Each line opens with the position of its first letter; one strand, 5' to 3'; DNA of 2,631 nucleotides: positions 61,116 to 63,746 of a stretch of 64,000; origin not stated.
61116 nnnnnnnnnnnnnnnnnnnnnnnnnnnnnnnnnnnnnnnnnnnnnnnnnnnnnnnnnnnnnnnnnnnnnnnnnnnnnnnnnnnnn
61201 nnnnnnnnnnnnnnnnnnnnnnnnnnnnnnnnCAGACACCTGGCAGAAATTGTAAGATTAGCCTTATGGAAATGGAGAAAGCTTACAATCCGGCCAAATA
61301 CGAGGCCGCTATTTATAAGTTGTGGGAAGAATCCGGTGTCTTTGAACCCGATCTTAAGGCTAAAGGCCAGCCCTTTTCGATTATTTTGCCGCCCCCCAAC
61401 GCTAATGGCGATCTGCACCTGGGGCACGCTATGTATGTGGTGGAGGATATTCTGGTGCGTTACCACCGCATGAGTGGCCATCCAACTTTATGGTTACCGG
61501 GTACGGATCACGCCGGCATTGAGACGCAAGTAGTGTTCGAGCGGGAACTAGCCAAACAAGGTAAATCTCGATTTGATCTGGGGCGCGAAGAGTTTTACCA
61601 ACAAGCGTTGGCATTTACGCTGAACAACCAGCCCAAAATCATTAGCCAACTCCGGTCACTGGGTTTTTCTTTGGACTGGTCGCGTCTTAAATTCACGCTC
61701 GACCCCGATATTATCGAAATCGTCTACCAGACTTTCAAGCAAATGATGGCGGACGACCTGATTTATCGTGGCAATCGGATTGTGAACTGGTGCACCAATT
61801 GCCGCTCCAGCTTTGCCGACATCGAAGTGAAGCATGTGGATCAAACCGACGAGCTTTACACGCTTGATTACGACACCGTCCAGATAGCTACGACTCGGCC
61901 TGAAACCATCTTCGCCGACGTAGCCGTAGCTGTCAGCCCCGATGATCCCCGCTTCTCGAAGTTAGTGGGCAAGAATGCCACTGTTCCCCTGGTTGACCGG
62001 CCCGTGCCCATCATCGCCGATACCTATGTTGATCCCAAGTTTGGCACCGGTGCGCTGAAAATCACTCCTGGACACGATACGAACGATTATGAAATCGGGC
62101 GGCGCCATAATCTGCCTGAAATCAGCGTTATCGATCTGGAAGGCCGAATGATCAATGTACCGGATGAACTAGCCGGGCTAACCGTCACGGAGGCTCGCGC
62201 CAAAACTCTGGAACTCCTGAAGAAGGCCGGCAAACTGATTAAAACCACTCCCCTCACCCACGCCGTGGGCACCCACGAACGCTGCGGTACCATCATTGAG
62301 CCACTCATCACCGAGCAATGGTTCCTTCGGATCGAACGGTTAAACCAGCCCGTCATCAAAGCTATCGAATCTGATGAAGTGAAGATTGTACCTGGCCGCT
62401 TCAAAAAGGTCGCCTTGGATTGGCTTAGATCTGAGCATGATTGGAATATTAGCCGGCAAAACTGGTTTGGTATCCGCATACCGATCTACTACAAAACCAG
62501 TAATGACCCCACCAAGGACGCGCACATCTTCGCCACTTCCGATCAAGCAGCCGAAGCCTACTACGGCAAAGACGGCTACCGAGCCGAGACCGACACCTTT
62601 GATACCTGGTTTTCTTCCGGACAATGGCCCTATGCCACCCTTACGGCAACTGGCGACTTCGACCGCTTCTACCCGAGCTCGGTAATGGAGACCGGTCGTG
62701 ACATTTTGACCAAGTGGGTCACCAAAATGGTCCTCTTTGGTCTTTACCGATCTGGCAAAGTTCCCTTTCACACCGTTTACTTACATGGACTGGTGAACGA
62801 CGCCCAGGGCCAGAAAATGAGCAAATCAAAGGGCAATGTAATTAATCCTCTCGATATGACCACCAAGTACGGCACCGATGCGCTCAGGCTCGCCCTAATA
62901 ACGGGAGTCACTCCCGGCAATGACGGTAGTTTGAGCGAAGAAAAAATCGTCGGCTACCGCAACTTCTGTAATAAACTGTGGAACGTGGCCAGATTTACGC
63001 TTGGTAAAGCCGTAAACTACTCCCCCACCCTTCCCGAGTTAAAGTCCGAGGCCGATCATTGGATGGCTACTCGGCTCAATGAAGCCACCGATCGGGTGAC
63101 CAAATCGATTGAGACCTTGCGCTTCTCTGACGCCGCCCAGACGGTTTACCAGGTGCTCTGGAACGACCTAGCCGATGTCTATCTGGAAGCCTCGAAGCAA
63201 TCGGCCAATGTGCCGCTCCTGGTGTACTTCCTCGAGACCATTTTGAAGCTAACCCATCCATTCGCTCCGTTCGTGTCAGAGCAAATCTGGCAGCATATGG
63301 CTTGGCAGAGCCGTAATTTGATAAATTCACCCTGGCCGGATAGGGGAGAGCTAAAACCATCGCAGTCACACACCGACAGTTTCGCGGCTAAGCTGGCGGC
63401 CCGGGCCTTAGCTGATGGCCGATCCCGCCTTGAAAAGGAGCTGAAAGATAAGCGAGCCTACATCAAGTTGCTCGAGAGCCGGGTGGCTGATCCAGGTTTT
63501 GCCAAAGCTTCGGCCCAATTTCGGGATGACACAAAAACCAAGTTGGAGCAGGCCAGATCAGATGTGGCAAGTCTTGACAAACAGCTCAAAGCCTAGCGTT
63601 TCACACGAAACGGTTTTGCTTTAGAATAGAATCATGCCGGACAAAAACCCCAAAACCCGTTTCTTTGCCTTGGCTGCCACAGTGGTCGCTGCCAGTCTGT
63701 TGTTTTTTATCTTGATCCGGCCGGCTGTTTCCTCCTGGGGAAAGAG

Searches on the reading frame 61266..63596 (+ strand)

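Call 50: search_protein_families(library=pfam, proteins=[window:61266-63596:+], max_evalue=0.00001)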
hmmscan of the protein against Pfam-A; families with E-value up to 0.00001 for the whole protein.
window:61266-63596:+ (776 aa): 4 families
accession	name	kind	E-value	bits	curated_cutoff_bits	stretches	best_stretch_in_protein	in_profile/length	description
PF00133.28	tRNA-synt_1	-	5.3e-115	384.9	22.7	1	16-551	2-408/414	tRNA synthetases class I (I, L, M and V)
PF08264.19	Anticodon_1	-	1.1e-26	93.9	25.1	1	597-699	1-112/148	Anticodon-binding domain of tRNA ligase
PF09334.17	tRNA-synt_1g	-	8.6e-24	84.4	20.1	2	44-189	8-136/391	tRNA synthetases class I (M)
PF13603.12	tRNA-synt_1_2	-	2.9e-09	37.1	25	1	235-294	86-145/185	Leucyl-tRNA synthetase, editing domain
